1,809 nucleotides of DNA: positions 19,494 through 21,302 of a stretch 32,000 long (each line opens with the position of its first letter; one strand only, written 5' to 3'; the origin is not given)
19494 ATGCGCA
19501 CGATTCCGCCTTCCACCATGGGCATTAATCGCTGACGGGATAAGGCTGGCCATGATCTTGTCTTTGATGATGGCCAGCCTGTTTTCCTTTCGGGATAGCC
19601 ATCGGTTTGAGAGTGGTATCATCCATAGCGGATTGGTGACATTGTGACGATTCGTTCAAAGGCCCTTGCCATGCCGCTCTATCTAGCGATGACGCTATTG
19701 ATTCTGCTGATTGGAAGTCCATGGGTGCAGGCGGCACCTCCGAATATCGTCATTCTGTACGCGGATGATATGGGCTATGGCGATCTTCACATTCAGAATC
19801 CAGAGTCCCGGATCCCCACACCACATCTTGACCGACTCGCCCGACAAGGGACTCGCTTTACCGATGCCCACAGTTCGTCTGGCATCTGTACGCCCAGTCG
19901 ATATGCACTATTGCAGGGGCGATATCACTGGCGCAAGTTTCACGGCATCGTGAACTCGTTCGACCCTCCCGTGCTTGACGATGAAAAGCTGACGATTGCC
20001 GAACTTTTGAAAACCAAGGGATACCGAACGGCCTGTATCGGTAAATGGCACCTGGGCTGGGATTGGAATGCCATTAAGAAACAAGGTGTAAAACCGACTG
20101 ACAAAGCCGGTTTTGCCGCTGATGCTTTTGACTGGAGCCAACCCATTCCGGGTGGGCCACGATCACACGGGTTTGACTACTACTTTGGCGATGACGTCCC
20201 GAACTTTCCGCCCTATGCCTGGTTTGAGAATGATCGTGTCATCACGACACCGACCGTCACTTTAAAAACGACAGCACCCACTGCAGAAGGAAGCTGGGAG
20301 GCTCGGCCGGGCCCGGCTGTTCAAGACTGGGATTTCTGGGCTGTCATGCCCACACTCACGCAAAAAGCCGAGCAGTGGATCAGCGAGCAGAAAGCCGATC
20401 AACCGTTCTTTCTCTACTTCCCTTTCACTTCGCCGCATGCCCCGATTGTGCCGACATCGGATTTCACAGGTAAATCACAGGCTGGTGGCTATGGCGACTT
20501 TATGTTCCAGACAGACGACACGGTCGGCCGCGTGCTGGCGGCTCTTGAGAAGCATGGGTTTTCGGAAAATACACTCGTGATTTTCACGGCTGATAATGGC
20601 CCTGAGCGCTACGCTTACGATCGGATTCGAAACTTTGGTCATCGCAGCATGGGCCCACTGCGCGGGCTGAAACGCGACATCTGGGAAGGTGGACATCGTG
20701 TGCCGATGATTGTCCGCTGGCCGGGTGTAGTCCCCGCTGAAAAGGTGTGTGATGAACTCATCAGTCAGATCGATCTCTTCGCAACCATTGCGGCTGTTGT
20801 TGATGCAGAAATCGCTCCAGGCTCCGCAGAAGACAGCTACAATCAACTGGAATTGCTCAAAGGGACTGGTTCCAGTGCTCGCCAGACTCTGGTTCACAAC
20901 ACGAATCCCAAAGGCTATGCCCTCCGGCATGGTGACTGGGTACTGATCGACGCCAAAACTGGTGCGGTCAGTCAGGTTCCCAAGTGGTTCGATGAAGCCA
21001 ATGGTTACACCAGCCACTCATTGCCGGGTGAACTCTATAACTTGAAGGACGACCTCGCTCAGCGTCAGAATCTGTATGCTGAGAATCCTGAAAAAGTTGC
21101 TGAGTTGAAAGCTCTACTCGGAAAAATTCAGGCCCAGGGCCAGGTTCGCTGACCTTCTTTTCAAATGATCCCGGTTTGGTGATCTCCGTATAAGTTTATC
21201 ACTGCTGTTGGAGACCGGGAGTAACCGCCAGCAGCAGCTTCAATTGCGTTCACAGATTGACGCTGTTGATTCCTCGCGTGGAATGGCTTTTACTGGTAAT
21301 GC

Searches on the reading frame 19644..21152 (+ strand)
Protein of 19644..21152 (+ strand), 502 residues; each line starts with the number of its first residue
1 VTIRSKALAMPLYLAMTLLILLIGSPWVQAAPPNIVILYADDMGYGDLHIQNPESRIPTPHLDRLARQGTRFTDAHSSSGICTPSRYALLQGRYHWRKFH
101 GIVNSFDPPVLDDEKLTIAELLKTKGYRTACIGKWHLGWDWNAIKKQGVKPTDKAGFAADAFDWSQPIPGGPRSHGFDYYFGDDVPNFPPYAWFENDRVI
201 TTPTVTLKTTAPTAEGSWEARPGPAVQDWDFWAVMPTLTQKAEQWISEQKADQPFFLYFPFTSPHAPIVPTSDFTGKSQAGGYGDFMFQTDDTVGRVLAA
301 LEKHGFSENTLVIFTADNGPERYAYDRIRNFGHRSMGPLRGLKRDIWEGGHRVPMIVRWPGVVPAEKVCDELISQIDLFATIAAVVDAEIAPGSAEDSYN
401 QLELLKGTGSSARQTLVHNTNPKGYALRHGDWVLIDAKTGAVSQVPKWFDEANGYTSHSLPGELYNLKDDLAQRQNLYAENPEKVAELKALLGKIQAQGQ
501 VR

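Call 43: find_encoding_contigs(protein=window:19644-21152:+, flank=2000, max_places=4)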
Protein window:19644-21152:+ (502 aa): no gene with exactly this product is on record in the collection.
